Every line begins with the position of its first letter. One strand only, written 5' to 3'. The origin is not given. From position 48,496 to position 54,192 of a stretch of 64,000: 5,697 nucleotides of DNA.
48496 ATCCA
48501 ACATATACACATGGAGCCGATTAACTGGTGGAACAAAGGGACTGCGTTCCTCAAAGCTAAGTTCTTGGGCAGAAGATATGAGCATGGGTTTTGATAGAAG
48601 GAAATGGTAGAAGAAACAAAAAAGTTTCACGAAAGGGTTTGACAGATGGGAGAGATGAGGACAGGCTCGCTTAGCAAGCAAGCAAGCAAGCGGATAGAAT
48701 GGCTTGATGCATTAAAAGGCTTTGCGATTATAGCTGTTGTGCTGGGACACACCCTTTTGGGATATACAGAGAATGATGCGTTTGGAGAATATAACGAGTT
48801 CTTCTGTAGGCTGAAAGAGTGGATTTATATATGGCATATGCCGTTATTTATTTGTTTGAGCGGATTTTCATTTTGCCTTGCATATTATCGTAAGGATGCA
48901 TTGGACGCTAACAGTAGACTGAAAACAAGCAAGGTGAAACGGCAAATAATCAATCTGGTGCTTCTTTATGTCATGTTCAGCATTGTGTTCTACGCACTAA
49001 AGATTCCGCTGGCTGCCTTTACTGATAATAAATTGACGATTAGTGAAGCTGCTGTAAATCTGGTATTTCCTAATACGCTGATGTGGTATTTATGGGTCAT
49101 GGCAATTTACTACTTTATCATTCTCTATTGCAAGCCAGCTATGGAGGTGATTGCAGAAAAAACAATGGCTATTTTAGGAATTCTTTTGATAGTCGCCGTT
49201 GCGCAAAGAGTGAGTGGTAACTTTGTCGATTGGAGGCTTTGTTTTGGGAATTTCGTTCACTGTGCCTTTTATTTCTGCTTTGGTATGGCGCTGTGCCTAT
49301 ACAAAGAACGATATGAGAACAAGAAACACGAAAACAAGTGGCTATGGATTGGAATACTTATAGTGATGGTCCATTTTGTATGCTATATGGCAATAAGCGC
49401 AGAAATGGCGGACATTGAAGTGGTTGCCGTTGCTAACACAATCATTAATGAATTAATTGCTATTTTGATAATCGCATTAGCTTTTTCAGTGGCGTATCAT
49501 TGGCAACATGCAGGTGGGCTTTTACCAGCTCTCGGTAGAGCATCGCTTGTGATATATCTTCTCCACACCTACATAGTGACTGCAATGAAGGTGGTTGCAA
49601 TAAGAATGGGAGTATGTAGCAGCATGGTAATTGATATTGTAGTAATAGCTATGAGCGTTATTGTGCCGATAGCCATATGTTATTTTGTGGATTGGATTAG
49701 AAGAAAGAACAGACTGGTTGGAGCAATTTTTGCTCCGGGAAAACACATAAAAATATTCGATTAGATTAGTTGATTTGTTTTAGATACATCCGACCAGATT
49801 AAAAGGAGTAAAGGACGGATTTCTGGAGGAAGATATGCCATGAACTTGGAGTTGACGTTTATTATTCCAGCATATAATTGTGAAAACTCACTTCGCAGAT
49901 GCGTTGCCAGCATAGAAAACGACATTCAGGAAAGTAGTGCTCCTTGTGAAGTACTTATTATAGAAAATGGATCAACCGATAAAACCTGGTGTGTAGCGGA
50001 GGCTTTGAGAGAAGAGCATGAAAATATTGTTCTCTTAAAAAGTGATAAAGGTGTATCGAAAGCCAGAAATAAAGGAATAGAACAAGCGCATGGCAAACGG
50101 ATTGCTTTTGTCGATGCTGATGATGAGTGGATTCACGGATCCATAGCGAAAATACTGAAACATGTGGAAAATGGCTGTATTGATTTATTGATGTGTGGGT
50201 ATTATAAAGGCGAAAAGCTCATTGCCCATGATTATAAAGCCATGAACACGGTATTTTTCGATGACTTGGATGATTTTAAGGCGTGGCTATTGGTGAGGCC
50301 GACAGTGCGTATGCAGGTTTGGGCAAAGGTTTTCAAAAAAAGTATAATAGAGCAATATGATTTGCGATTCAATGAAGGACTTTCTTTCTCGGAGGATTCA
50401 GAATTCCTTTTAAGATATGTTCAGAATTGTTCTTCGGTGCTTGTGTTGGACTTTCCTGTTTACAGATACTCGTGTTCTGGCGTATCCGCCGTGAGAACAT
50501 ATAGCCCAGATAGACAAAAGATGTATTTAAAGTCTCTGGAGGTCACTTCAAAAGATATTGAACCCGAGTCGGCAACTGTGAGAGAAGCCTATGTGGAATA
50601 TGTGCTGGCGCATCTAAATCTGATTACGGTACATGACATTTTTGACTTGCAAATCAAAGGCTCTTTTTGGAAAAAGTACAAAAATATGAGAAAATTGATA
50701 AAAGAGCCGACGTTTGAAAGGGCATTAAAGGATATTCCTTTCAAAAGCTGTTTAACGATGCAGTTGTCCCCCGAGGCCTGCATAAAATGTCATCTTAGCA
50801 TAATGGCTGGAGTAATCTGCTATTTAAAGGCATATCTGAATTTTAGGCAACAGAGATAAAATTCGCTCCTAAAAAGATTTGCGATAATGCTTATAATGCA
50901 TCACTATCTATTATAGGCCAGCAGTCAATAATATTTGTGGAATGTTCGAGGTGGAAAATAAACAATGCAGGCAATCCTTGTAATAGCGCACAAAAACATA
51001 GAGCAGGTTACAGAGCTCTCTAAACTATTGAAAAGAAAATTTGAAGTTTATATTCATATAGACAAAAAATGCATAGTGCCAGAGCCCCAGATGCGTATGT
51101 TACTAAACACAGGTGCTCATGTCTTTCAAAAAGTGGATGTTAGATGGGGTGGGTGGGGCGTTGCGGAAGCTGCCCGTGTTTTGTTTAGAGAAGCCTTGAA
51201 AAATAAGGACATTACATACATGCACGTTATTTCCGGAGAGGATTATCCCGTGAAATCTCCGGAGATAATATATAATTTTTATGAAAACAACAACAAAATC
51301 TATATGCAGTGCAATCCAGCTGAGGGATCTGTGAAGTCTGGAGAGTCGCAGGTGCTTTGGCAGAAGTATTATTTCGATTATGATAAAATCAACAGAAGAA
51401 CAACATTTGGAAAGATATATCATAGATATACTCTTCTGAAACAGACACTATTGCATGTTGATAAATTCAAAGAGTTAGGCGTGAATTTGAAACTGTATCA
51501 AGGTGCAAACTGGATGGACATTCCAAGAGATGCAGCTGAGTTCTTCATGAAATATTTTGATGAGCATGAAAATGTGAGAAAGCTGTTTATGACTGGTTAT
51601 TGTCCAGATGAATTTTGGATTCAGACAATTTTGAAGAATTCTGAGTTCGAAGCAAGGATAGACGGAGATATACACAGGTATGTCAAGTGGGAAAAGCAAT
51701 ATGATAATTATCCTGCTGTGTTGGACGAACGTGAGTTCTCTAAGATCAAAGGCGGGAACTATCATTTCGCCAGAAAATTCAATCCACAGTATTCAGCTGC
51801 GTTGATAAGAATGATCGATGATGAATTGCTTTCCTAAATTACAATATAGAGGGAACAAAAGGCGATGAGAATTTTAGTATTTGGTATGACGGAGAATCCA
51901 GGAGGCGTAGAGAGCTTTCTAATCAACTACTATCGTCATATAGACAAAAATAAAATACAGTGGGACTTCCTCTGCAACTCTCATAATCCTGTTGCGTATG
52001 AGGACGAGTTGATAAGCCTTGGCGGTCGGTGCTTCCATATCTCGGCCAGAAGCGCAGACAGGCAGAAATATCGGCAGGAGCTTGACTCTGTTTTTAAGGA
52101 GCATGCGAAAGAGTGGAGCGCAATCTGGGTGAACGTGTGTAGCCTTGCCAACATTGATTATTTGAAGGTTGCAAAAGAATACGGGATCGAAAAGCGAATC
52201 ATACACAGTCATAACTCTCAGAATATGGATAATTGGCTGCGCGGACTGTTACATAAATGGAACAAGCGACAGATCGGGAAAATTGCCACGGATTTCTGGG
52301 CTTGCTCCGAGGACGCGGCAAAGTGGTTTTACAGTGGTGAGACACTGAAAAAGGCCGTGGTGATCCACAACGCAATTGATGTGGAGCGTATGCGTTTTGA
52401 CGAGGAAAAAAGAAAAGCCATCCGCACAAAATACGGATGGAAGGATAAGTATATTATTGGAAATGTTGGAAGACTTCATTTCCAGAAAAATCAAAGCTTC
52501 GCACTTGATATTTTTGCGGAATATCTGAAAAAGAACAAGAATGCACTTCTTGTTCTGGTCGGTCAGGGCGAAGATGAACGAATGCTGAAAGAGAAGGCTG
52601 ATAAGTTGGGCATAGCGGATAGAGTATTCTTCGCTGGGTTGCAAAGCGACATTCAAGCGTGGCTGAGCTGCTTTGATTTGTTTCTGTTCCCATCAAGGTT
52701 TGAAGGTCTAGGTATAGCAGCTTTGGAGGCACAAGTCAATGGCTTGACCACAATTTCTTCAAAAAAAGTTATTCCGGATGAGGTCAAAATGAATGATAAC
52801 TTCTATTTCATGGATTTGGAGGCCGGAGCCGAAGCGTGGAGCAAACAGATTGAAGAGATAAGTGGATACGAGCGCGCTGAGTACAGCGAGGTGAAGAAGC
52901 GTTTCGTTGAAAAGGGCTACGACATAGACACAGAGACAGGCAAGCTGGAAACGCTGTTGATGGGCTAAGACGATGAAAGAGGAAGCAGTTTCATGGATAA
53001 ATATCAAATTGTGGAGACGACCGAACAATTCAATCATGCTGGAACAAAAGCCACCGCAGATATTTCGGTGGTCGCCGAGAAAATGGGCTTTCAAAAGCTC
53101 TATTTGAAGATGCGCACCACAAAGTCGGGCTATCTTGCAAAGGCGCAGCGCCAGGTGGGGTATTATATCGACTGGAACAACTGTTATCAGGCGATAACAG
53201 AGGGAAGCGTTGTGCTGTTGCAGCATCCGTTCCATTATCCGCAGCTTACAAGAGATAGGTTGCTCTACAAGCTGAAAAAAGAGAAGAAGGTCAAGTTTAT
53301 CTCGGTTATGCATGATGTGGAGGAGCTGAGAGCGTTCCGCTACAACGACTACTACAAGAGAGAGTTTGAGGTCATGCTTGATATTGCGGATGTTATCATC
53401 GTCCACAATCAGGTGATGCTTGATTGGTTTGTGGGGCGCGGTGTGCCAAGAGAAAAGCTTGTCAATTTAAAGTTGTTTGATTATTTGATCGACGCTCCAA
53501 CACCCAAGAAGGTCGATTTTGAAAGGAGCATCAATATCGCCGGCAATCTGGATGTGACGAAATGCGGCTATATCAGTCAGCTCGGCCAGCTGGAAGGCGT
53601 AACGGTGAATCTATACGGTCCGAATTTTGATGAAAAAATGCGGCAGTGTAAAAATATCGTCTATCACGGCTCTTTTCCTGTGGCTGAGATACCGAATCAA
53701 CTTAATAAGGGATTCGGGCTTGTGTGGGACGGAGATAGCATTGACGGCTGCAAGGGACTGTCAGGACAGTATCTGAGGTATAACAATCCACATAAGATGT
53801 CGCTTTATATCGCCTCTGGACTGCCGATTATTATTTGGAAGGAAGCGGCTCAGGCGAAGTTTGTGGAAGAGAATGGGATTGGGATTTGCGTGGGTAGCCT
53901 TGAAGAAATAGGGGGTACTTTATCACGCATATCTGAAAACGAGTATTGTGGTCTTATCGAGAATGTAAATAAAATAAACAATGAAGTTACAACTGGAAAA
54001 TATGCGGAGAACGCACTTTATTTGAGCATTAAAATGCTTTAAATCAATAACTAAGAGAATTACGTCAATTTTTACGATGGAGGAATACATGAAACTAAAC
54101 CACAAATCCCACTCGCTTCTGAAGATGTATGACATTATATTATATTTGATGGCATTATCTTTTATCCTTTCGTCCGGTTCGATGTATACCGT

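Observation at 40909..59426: NusG paralog (LoaP/UpxY-like) co-transcribed with glmS heads an 18-kb galactofuranose-containing polysaccharide locus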

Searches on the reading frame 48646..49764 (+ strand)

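Call 3: search_protein_families(library=pfam, proteins=[window:48646-49764:+], max_evalue=0.01)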
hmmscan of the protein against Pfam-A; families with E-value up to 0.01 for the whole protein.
window:48646-49764:+ (372 aa): 2 families
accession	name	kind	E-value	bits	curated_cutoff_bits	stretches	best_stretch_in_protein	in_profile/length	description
PF01757.29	Acyl_transf_3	-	1.3e-30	107.1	31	1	18-344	2-324/326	Acyltransferase domain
PF07786.18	HGSNAT_cat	-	1.2e-05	25.4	22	1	16-116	1-91/222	Heparan-alpha-glucosaminide N-acetyltransferase, catalytic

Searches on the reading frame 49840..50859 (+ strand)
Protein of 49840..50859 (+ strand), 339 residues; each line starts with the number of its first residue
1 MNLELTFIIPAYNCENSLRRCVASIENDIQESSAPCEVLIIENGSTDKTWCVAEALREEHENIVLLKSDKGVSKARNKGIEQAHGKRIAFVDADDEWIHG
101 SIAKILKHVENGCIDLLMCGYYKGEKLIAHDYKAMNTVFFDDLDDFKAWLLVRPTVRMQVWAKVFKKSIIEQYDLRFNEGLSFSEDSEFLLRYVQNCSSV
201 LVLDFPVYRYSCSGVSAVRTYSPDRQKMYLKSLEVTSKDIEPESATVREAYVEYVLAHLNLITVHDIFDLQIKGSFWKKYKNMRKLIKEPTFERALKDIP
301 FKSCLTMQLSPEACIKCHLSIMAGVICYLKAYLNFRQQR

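Call 3: search_protein_families(library=pfam, proteins=[window:49840-50859:+], max_evalue=0.01)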
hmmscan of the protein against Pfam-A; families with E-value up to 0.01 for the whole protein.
window:49840-50859:+ (339 aa): 3 families
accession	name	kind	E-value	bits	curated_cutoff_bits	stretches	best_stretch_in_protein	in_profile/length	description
PF00535.33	Glycos_transf_2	-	1.2e-26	94.1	23.3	1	7-137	2-131/168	Glycosyl transferase family 2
PF10111.15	Glyco_tranf_2_2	-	7.6e-10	39.2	27.3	1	8-109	3-106/276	Glycosyltransferase like family 2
PF13641.12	Glyco_tranf_2_3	-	1.1e-07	32.5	27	1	5-107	3-109/230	Glycosyltransferase like family 2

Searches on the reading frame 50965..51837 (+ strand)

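Call 3: search_protein_families(library=pfam, proteins=[window:50965-51837:+], max_evalue=0.01)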
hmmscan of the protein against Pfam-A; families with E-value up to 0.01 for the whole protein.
window:50965-51837:+ (290 aa): 2 families
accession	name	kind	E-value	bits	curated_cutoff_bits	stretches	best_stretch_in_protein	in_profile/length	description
PF02485.27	Branch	-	6.2e-19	69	23.4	1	11-259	11-247/250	Core-2/I-Branching enzyme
PF00329.25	Complex1_30kDa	-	0.002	19.1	22.5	0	145-214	37-106/124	Respiratory-chain NADH dehydrogenase, 30 Kd subunit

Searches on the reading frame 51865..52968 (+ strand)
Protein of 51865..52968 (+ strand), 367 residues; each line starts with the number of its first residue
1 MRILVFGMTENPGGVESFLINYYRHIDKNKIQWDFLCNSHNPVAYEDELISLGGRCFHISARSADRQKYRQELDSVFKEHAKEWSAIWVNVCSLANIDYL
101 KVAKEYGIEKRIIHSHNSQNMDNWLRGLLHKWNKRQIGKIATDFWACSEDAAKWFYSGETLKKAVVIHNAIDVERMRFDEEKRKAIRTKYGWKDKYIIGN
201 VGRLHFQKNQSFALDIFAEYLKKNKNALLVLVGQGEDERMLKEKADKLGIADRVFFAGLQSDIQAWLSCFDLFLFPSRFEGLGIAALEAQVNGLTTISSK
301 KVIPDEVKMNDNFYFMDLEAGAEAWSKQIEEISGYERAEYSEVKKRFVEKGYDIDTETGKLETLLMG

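Call 4: search_protein_families(library=pfam, proteins=[window:51865-52968:+], max_evalue=0.01)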
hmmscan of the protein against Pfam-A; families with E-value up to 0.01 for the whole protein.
window:51865-52968:+ (367 aa): 4 families
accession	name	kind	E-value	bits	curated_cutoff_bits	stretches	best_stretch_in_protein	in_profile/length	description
PF00534.26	Glycos_transf_1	-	1.5e-26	93.4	26.4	1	183-336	2-159/172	Glycosyl transferases group 1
PF13692.12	Glyco_trans_1_4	-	1.4e-22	80.9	27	1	197-331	3-138/142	Glycosyl transferases group 1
PF13439.12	Glyco_transf_4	-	4.9e-06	27.1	28.5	1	12-175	1-170/170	Glycosyltransferase Family 4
PF20706.3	GT4-conflict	-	0.0066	15.9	26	1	201-294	203-306/385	Family 4 Glycosyltransferase in conflict systems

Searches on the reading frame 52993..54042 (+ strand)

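Call 4: search_protein_families(library=pfam, proteins=[window:52993-54042:+], max_evalue=0.01)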
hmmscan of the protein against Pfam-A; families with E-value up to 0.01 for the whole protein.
window:52993-54042:+ (349 aa): 0 families

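Call 5: search_protein_families(library=ncbifam, proteins=[window:52993-54042:+], max_evalue=0.01)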
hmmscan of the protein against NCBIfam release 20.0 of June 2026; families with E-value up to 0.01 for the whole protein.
window:52993-54042:+ (349 aa): 7 families
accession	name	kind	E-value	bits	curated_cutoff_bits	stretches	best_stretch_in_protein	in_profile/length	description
NF007326.0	PRK09814.2-3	equivalog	1.2e-118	396.2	420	1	1-343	1-341/349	beta-1,6-galactofuranosyltransferase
NF007323.0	PRK09814.1-2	equivalog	7.6e-45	153.4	529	1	4-342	3-322/327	beta-1,6-galactofuranosyltransferase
NF007324.0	PRK09814.1-3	equivalog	4.5e-41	141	713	1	90-342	79-320/330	beta-1,6-galactofuranosyltransferase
NF007325.0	PRK09814.1-4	equivalog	7.4e-37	127.3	491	1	25-348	25-333/337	sugar transferase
NF007327.0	PRK09814.3-1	equivalog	3.6e-31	108.6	792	1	67-341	67-349/364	beta-1,6-galactofuranosyltransferase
NF007328.0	PRK09814.3-2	equivalog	5e-31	107.8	450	1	167-341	23-193/208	beta-1,6-galactofuranosyltransferase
NF007322.0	PRK09814.1-1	equivalog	1.3e-29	103.5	580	1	20-342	20-326/336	sugar transferase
